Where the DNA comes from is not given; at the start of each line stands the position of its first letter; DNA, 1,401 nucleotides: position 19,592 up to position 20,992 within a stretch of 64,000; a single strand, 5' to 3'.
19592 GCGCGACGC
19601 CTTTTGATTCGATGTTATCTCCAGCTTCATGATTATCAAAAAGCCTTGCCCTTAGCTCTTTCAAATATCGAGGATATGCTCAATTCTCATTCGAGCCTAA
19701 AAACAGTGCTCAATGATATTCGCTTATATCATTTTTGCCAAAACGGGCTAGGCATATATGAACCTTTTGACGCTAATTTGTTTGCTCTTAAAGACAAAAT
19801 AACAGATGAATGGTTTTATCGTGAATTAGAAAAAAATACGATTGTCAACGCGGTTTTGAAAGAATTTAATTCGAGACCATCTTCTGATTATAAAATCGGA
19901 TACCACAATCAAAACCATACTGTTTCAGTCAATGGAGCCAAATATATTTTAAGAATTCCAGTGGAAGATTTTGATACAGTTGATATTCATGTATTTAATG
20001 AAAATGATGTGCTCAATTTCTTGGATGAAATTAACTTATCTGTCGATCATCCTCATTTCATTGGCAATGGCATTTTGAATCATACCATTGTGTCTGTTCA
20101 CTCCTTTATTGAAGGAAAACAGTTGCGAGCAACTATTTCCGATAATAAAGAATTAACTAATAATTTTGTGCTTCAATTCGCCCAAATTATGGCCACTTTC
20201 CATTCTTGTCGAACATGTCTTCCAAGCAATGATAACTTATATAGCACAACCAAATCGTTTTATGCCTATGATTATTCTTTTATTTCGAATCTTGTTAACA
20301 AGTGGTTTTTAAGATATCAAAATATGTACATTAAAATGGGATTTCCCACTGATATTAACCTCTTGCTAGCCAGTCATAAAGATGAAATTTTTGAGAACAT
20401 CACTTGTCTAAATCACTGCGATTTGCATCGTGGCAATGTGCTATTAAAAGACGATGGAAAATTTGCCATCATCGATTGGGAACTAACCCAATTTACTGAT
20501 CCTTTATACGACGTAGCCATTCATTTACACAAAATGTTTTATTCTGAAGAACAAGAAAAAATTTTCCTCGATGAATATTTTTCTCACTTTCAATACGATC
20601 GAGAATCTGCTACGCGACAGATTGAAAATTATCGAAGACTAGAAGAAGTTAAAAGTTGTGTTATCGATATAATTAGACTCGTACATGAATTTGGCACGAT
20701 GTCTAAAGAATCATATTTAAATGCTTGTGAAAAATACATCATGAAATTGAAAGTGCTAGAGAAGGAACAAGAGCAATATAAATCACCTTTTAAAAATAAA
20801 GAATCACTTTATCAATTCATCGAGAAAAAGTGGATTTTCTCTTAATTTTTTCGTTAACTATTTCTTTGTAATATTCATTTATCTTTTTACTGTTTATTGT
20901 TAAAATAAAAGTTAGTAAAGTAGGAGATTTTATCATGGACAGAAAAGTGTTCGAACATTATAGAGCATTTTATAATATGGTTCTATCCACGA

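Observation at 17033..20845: Single-polypeptide TIR - STAND NTPase - TPR - APH-like kinase: an unusual NLR/Avs-type immune-sensor architecture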

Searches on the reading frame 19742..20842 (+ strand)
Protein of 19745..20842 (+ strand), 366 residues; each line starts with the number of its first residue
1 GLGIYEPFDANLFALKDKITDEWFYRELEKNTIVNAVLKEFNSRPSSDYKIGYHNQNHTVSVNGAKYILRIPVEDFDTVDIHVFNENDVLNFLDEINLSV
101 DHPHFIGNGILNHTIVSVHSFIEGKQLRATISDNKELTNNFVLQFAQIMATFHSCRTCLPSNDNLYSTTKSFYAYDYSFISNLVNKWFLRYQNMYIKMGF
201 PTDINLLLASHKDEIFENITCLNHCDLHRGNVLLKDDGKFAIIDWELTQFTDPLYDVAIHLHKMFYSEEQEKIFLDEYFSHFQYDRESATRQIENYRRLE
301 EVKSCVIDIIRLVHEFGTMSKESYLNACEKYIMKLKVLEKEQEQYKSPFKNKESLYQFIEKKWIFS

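Call 18: find_homologous_proteins(query=window:19745-20842:+, max_evalue=0.001)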
Query window:19745-20842:+: 1148 candidates shared short words with the query, none scored E <= 0.001.

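Call 19: search_solved_structures(query=window:19745-20842:+, max_evalue=1, show_alignments=2)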
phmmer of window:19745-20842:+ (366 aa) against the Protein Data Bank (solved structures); distinct sequences matched with E-value up to 1: 17.
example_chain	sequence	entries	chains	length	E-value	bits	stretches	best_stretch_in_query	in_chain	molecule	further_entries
4r77_B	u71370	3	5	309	7.4e-05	25.3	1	224-288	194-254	Choline kinase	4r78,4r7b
8ixi_A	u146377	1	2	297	0.00053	22.4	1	213-278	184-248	Macrolide 2'-phosphotransferase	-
7w15_B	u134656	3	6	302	0.00055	22.4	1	213-278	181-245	Macrolide 2'-phosphotransferase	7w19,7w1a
7s3l_A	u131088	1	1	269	0.0011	21.4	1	210-262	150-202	Aminoglycoside phosphotransferase family protein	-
8wgo_A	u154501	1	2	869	0.0038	19.6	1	222-252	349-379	Protein kinase domain-containing protein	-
8w7l_B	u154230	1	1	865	0.0038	19.6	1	222-252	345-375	Protein kinase domain-containing protein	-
8w7j_A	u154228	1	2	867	0.0038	19.6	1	222-252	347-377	Protein kinase domain-containing protein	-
8w7a_A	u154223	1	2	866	0.0039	19.6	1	222-252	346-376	Protein kinase domain-containing protein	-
8w7l_A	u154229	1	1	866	0.0039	19.6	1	222-252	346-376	Protein kinase domain-containing protein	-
3w0m_A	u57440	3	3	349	0.013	17.9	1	219-259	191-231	Hygromycin-B 4-O-kinase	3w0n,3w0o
3w0r_A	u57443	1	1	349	0.015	17.7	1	219-259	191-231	Hygromycin-B 4-O-kinase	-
3w0q_A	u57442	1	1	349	0.031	16.6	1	220-259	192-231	Hygromycin-B 4-O-kinase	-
5igh_A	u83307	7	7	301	0.067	15.5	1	216-269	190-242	Macrolide 2'-phosphotransferase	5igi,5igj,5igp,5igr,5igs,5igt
8v3v_A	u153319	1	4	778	0.11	14.9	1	179-266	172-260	Acyl-Coenzyme A dehydrogenase family, member 11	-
3w0p_A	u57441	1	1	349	0.11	14.8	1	222-259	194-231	Hygromycin-B 4-O-kinase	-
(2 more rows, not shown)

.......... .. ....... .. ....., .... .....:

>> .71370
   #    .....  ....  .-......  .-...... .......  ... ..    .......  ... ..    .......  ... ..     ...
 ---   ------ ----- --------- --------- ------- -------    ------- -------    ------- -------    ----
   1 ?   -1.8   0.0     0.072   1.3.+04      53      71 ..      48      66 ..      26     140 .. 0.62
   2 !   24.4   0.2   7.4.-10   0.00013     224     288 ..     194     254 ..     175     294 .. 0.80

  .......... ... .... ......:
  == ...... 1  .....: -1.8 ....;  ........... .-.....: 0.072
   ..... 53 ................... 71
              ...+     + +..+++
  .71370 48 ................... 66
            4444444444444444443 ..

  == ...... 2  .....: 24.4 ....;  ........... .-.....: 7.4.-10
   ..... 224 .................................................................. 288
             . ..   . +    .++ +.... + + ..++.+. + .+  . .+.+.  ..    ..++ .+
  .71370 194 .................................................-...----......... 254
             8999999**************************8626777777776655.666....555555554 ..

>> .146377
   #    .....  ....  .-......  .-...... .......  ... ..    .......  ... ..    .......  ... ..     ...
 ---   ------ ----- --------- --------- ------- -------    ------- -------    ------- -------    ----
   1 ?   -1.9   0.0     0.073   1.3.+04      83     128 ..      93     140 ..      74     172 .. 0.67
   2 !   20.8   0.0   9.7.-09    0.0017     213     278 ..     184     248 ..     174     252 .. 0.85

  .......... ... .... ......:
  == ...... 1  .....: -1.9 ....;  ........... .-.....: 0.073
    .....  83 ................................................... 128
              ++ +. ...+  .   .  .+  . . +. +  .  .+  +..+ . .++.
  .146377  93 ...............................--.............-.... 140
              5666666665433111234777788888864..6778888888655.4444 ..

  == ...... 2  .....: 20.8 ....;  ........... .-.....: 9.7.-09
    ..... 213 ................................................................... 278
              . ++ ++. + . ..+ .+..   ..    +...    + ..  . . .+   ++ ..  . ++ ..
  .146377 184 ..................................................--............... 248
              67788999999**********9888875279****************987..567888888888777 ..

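Call 34: search_protein_representatives(alignment_id=A2)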
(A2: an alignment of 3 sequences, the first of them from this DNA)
Query: 3 sequences, 377 profile positions. Proteins with E-value up to 0.001 (for the whole library): 1374; up to 1e-10: 306; up to 1e-30: 58. The best 150 are listed.
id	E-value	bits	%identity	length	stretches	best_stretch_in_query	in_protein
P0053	5.7e-118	410.6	-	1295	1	11-357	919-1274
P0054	8.0e-96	337.7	-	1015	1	6-365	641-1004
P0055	1.4e-62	228.3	-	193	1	207-373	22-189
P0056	7.0e-60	219.4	-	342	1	47-358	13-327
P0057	7.6e-59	216.0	-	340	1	52-342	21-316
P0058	9.5e-58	212.4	-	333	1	52-337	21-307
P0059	3.0e-55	204.2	-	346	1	53-336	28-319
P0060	5.5e-55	203.3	-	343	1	51-338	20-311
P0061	1.2e-50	189.0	-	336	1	52-339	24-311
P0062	1.8e-50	188.4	-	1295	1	52-340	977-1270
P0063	1.1e-49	185.8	-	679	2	49-318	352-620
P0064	2.1e-49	184.9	-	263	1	53-312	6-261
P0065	4.0e-49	184.0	-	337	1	43-336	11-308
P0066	6.6e-49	183.3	-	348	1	52-338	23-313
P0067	1.2e-47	179.1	-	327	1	58-316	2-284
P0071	6.2e-45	170.2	-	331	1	40-355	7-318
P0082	2.6e-39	151.7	-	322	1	52-342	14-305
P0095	9.6e-36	140.0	-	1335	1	54-338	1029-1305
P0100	1.6e-33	132.7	-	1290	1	28-338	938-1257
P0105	4.5e-32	127.9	-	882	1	57-362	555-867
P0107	1.7e-31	126.0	-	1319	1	52-338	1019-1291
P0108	2.0e-31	125.8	-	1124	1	46-327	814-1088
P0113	5.8e-30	120.9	-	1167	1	51-320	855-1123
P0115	1.1e-29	120.1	-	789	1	56-315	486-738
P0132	1.5e-27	113.0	-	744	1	46-318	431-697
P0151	6.3e-26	107.6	-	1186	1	37-342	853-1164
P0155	1.2e-25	106.8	-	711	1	51-320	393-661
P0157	1.7e-25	106.2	-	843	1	53-339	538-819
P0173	2.5e-24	102.4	-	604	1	35-320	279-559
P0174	4.0e-24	101.7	-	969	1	53-318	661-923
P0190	1.6e-21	93.1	-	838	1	58-316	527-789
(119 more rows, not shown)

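Call 37: search_protein_families(library=pfam, alignment_id=A3, max_evalue=0.001)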
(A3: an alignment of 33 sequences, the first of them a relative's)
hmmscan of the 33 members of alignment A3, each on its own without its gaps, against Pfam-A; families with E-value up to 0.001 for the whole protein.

A. member 1, P0053 (1295 aa): 8 families
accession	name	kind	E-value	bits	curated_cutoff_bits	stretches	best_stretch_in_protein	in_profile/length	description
PF01636.29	APH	-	1.5e-15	58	23.2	1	968-1203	6-228/239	Phosphotransferase enzyme family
PF13676.11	TIR_2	-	1.8e-14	54.7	28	1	5-109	1-108/122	TIR domain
PF24883.2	NPHP3_N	-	9.6e-14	52.3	24.8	1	192-337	18-164/164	Nephrocystin 3, N-terminal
PF13424.12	TPR_12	-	4.1e-12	46.5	30.1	0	750-811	7-74/77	Tetratricopeptide repeat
PF25521.1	HTH_TANC1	-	6.8e-07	29.6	27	1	425-514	3-101/154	TANC1-like, winged helix-turn-helix domain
PF07719.23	TPR_2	-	2.2e-06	27.8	27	0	666-698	2-34/34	Tetratricopeptide repeat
PF01633.27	Choline_kinase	-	2.3e-05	24.3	29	1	1133-1188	156-209/300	Choline/ethanolamine kinase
PF05729.18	NACHT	-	5e-05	23.6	26.7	1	199-375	3-166/167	NACHT domain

B. families by the number of members that match (of 33 scanned): 32 families (the first 25 are shown)
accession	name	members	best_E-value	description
PF01636.29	APH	31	3.1e-44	Phosphotransferase enzyme family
PF01633.27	Choline_kinase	17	6.2e-12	Choline/ethanolamine kinase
PF13424.12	TPR_12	9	4.1e-12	Tetratricopeptide repeat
PF02958.26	EcKL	9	1e-08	Ecdysteroid kinase-like family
PF13191.12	AAA_16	9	1.9e-08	AAA ATPase domain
PF24883.2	NPHP3_N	6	1.2e-23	Nephrocystin 3, N-terminal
PF07719.23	TPR_2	6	4e-08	Tetratricopeptide repeat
PF13676.11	TIR_2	5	1.8e-14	TIR domain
PF13401.12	AAA_22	5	1.2e-06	AAA domain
PF19974.5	TCAD9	4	2.6e-07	Ternary complex associated domain 9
PF14559.12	TPR_19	4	1e-06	Tetratricopeptide repeat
PF13181.12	TPR_8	4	7.3e-06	Tetratricopeptide repeat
PF25521.1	HTH_TANC1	3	8.6e-08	TANC1-like, winged helix-turn-helix domain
PF05729.18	NACHT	3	7.6e-07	NACHT domain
PF01637.24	ATPase_2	3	9.7e-07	ATPase domain predominantly from Archaea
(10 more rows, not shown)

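Call 38: predict_structure(alignment_id=A2)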
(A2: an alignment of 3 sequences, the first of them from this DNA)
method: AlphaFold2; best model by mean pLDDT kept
length: 367 residues; sequences in the alignment: 3
mean_pLDDT: 64.3   pTM: 0.58
mean pLDDT of the five models: 64.3, 60.8, 56.6, 47.8, 43.5
residues with pLDDT >= 90: 16; 70-90: 164; 50-70: 82; < 50: 105
segments of 3 or more residues with pLDDT < 50: 1-13, 51-54, 76-85, 158-185, 209-252, 365-367
pLDDT, mean of each block of 10 residues (from residue 1): 37 53 76 87 67 60 87 55 50 71 78 80 66 58 79 57 33 36 50 71 59 36 31 33 33 66 77 90 80 74 70 73 89 83 80 89 61
secondary structure, 60 per line:
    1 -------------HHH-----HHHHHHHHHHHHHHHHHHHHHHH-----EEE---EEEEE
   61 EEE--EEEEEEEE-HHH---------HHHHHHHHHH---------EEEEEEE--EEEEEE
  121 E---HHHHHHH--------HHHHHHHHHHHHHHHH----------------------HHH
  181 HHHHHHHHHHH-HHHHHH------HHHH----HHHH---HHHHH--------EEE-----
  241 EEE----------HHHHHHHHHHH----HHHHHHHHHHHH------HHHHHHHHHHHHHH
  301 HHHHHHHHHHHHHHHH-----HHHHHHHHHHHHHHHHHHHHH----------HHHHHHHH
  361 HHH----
elements in order: H22-44 E50-52 E56-63 E66-73 H87-96 E106-112 E115-121 H125-131 H140-155 H178-191 H193-198 H205-208 H213-216 H220-224 E233-235 E241-243 H254-264 H269-280 H287-316 H322-342 H353-363

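Call 39: search_protein_families(library=pfam, proteins=[P0054, P0062, P0095, P0100, P0107, P0108, P0113, P0151], max_evalue=0.001)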
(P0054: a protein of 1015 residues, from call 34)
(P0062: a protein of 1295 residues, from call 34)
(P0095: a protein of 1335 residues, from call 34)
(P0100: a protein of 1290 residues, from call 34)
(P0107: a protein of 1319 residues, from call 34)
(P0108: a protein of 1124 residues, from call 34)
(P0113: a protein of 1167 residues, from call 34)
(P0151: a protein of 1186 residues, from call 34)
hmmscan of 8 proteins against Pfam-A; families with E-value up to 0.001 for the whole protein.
P0054 (1015 aa): 9 families
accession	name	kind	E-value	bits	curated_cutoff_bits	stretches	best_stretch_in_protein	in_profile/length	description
PF01636.29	APH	-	6.6e-24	85.4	23.2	1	691-930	6-235/239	Phosphotransferase enzyme family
PF13424.12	TPR_12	-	1.2e-11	45.1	30.1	0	394-432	7-49/77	Tetratricopeptide repeat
PF01633.27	Choline_kinase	-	7.3e-08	32.5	29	1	857-909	158-210/300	Choline/ethanolamine kinase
PF25521.1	HTH_TANC1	-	8.6e-08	32.5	27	1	161-274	10-131/154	TANC1-like, winged helix-turn-helix domain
PF13181.12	TPR_8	-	7.3e-06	26.2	25.7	0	473-497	7-31/34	Tetratricopeptide repeat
PF07719.23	TPR_2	-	3.6e-05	24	27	0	394-420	5-31/34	Tetratricopeptide repeat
PF13374.12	TPR_10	-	0.00033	21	27.5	0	584-616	2-34/42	Tetratricopeptide repeat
PF13428.12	TPR_14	-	0.00047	21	23.5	0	585-615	2-32/44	Tetratricopeptide repeat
PF17874.7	TPR_MalT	-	0.00098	18.9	45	0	392-454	124-185/336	MalT-like TPR region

P0062 (1295 aa): 15 families
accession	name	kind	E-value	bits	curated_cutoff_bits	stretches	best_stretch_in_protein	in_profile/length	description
PF24883.2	NPHP3_N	-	1.2e-23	84.6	24.8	1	170-322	4-164/164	Nephrocystin 3, N-terminal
PF01636.29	APH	-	5e-20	72.7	23.2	1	977-1213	7-230/239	Phosphotransferase enzyme family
PF13676.11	TIR_2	-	5.2e-13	50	28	1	4-110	1-110/122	TIR domain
PF01633.27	Choline_kinase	-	6.2e-12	45.9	29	1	987-1197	20-212/300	Choline/ethanolamine kinase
PF13424.12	TPR_12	-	2.2e-08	34.6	30.1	0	863-894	3-34/77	Tetratricopeptide repeat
PF07719.23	TPR_2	-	1e-07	31.9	27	0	863-893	1-31/34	Tetratricopeptide repeat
PF00515.34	TPR_1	-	3e-06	27.2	27.8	0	863-889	1-27/34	Tetratricopeptide repeat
PF01637.24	ATPase_2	-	8.2e-06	26.2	33.2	1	183-312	19-143/225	ATPase domain predominantly from Archaea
PF05729.18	NACHT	-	3.9e-05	24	26.7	1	185-347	1-156/167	NACHT domain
PF10602.15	RPN7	-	0.00016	21.8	29.6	0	670-738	41-106/174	26S proteasome subunit RPN7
PF02958.26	EcKL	-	0.00036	20.4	22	1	1133-1192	203-262/294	Ecdysteroid kinase-like family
PF13181.12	TPR_8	-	0.00042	20.7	25.7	0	864-892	2-30/34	Tetratricopeptide repeat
PF25521.1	HTH_TANC1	-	0.00052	20.3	27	0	423-517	5-106/154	TANC1-like, winged helix-turn-helix domain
PF13191.12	AAA_16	-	0.00063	20.7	32.6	0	185-294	25-146/167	AAA ATPase domain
PF13401.12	AAA_22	-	0.00069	20.4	27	0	183-304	4-104/130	AAA domain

P0095 (1335 aa): 9 families
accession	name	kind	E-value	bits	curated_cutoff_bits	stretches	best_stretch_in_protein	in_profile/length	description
PF01636.29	APH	-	3e-18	66.9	23.2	1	1031-1246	11-220/239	Phosphotransferase enzyme family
PF01633.27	Choline_kinase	-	1.4e-11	44.7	29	1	1032-1240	19-210/300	Choline/ethanolamine kinase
PF13676.11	TIR_2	-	4.1e-10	40.6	28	1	10-102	1-89/122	TIR domain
PF24883.2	NPHP3_N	-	1.5e-09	38.7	24.8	1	239-349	19-142/164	Nephrocystin 3, N-terminal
PF13191.12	AAA_16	-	1.9e-08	35.4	32.6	1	223-361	2-161/167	AAA ATPase domain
PF02958.26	EcKL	-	4e-07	30.1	22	1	1186-1234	209-261/294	Ecdysteroid kinase-like family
PF05729.18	NACHT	-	7.6e-07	29.5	26.7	1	245-403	3-163/167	NACHT domain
PF13401.12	AAA_22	-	0.00016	22.4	27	0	243-344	6-97/130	AAA domain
PF20720.3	nSTAND3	-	0.00043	20.5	27.2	0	242-268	17-43/155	Novel STAND NTPase 3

P0100 (1290 aa): 9 families
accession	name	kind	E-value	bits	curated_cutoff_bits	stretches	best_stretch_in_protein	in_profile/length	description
PF24883.2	NPHP3_N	-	6.2e-19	69.2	24.8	1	182-325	19-164/164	Nephrocystin 3, N-terminal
PF01636.29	APH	-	1.4e-13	51.6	23.2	1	971-1199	8-230/239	Phosphotransferase enzyme family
PF13424.12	TPR_12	-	2.2e-11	44.2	30.1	1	826-891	9-76/77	Tetratricopeptide repeat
PF13676.11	TIR_2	-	3.8e-09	37.5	28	1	3-96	1-95/122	TIR domain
PF13401.12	AAA_22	-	1.2e-06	29.3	27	1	183-321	3-121/130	AAA domain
PF13181.12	TPR_8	-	4.5e-05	23.7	25.7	0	670-692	8-30/34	Tetratricopeptide repeat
PF07719.23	TPR_2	-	4.5e-05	23.7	27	1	663-693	1-31/34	Tetratricopeptide repeat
PF00004.35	AAA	-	0.00012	23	21.2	1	188-335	1-119/131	ATPase family associated with various cellular activities (AAA)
PF00931.28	NB-ARC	-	0.0007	19.4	23.5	0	182-264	16-89/248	NB-ARC domain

P0107 (1319 aa): 7 families
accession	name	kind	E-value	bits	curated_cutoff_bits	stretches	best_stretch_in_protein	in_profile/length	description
PF01636.29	APH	-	1.8e-12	48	23.2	1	1021-1234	9-220/239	Phosphotransferase enzyme family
PF13676.11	TIR_2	-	3.8e-07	31.1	28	1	29-136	2-101/122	TIR domain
PF01637.24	ATPase_2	-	9.7e-07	29.2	33.2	1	223-429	3-224/225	ATPase domain predominantly from Archaea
PF13424.12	TPR_12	-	5.2e-05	23.8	30.1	0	864-934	4-76/77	Tetratricopeptide repeat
PF13401.12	AAA_22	-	0.00018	22.3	27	1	239-353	4-104/130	AAA domain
PF24883.2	NPHP3_N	-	0.0003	21.5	24.8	1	230-316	11-108/164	Nephrocystin 3, N-terminal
PF20720.3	nSTAND3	-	0.00072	19.7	27.2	0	233-263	12-40/155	Novel STAND NTPase 3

P0108 (1124 aa): 3 families
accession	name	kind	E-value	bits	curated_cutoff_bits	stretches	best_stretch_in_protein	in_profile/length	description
PF01636.29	APH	-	1.9e-17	64.3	23.2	1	821-1035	8-223/239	Phosphotransferase enzyme family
PF01637.24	ATPase_2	-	0.00039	20.7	33.2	0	16-59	1-42/225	ATPase domain predominantly from Archaea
PF00515.34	TPR_1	-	0.00098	19.3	27.8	0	527-548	3-24/34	Tetratricopeptide repeat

P0113 (1167 aa): 3 families
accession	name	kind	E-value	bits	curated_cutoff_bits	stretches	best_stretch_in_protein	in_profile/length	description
PF01636.29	APH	-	1.2e-18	68.3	23.2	1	853-1085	4-231/239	Phosphotransferase enzyme family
PF13191.12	AAA_16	-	2.8e-05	25.1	32.6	1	17-82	2-63/167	AAA ATPase domain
PF01633.27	Choline_kinase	-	8.7e-05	22.4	29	1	1014-1074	151-213/300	Choline/ethanolamine kinase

P0151 (1186 aa): 3 families
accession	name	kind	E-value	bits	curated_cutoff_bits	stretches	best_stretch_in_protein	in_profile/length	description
PF24883.2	NPHP3_N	-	4.1e-10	40.5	24.8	1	79-229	10-161/164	Nephrocystin 3, N-terminal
PF01633.27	Choline_kinase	-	1.9e-08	34.4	29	1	885-1099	21-216/300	Choline/ethanolamine kinase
PF01636.29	APH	-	6.9e-08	33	23.2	1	876-1088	9-211/239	Phosphotransferase enzyme family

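Call 42: fold_search(model_id=the predicted structure, library=pdb)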
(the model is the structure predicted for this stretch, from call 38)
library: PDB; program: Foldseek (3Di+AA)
matches with E <= 10: 1744; with E <= 0.001: 8
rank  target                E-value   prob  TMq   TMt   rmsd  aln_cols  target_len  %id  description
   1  4r7b_B                8.3e-05  1.00  0.28  0.33  13.9       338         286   14  Crystal structure of pneumococcal LicA in complex with choline (released 2015-08-12)
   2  4ocu                  1.5e-04  1.00  0.37  0.38  12.9       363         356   14  N-acetylhexosamine 1-phosphate kinase_ATCC15697 in complex with GlcNAc (released 2014-05-14)
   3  6sui                  1.8e-04  1.00  0.33  0.35  12.8       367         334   14  AMICOUMACIN KINASE AMIN (released 2020-07-22)
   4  3jr1_A                3.1e-04  1.00  0.33  0.39  11.7       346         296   12  Crystal structure of Putative fructosamine-3-kinase (YP_719053.1) from HAEMOPHILUS SOMNUS 129PT at 2.32 A resolution (released 2009-09-15)
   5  4ocv                  3.6e-04  1.00  0.37  0.38  12.8       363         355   14  N-acetylhexosamine 1-phosphate kinase_ATCC15697 in complex with GlcNAc and AMPPNP (released 2014-05-14)
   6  6sv5                  4.4e-04  1.00  0.33  0.35  13.9       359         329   15  Amicoumacin kinase AmiN in complex with ATP (released 2020-07-22)
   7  3i0o                  6.3e-04  1.00  0.32  0.35  14.0       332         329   14  Crystal Structure of Spectinomycin Phosphotransferase, APH(9)-Ia, in complex with ADP and Spectinomcyin (released 2010-01-19)
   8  4h05_B                7.0e-04  1.00  0.28  0.34  11.8       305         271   11  Crystal structure of aminoglycoside-3'-phosphotransferase of type VIII (released 2014-04-09)
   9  4ocj                  1.0e-03  1.00  0.35  0.35  14.3       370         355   13  N-acetylhexosamine 1-phosphate kinase in complex with GlcNAc (released 2014-05-14)
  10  3jr1_B                1.2e-03  1.00  0.31  0.36  11.9       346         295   12  Crystal structure of Putative fructosamine-3-kinase (YP_719053.1) from HAEMOPHILUS SOMNUS 129PT at 2.32 A resolution (released 2009-09-15)
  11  3w0m                  1.3e-03  1.00  0.29  0.34  12.1       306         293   18  Crystal structure of a thermostable mutant of aminoglycoside phosphotransferase APH(4)-Ia, apo form (released 2013-08-07)
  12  4wh1                  1.4e-03  1.00  0.38  0.39  12.9       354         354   16  N-Acetylhexosamine 1-kinase (ligand free) (released 2015-02-11)
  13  4wh3                  1.6e-03  1.00  0.39  0.40  13.0       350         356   16  N-acetylhexosamine 1-kinase in complex with ATP (released 2015-02-18)
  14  4wh2                  1.6e-03  1.00  0.38  0.39  13.1       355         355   15  N-acetylhexosamine 1-kinase in complex with ADP (released 2015-02-18)
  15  3csv                  1.7e-03  1.00  0.38  0.42  11.5       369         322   13  Crystal structure of a putative aminoglycoside phosphotransferase (YP_614837.1) from Silicibacter sp. TM1040 at 2.15 A r (released 2008-04-22)
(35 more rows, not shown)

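Call 44: find_homologous_proteins(query=A4, max_evalue=1e-10)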
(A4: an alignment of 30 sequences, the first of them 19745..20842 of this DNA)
Query A4 (30 sequences) (366 aa, profile of the alignment): 8 proteins with E <= 1e-10 among 3870 candidates.
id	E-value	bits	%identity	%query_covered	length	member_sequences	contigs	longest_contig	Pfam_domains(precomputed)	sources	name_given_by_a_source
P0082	4.2e-105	369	26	78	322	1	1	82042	PF01636.30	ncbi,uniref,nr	ncbi:phosphotransferase family protein [Paenibacillus sp. NEAU-GSW1]|uniref:phosphotransferase famil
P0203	4.2e-77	277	25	78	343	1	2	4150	PF01636.30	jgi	jgi:aminoglycoside phosphotransferase (APT) family kinase protein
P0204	1.9e-75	272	26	78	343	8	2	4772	PF01633.27,PF01636.30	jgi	jgi:aminoglycoside phosphotransferase (APT) family kinase protein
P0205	2.4e-75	272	25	78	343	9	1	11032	PF01636.30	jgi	jgi:aminoglycoside phosphotransferase (APT) family kinase protein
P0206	9.3e-74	266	24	78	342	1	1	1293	PF01636.30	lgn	-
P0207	7.9e-73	263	25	79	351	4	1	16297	PF01636.30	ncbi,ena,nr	ncbi:MAG: aminoglycoside phosphotransferase family protein [Chloroflexi bacterium]|nr:MAG: aminoglyc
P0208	3.4e-72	261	23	79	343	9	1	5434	PF01636.30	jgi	-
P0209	6.2e-72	260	23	79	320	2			PF01636.30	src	-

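Call 46: find_encoding_contigs(protein=P0082, flank=6000, max_places=2)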
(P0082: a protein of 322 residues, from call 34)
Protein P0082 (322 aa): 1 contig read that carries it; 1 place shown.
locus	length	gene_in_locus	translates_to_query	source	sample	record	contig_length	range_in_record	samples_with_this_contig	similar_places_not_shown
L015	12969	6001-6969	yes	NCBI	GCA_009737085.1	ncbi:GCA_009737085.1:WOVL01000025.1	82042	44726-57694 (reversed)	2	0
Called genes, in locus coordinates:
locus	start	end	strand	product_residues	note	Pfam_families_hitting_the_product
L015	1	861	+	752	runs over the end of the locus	PF00350:Dynamin_N, PF01926:MMR_HSR1 (weak), PF08239:SH3_3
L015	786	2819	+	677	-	PF00350:Dynamin_N, PF01926:MMR_HSR1 (weak)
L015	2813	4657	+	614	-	PF00009:GTP_EFTU (weak), PF00350:Dynamin_N, PF01926:MMR_HSR1, PF02421:FeoB_N (faint)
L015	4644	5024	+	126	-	-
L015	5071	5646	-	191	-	PF13302:Acetyltransf_3, PF00583:Acetyltransf_1, PF13523:Acetyltransf_8 (weak)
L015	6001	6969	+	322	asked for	PF01636:APH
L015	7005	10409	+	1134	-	PF13191:AAA_16 (faint), PF24883:NPHP3_N, PF07719:TPR_2 (faint), PF13424:TPR_12 (weak)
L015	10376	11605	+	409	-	PF07690:MFS_1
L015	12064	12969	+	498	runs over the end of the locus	PF12161:HsdM_N, PF02384:N6_Mtase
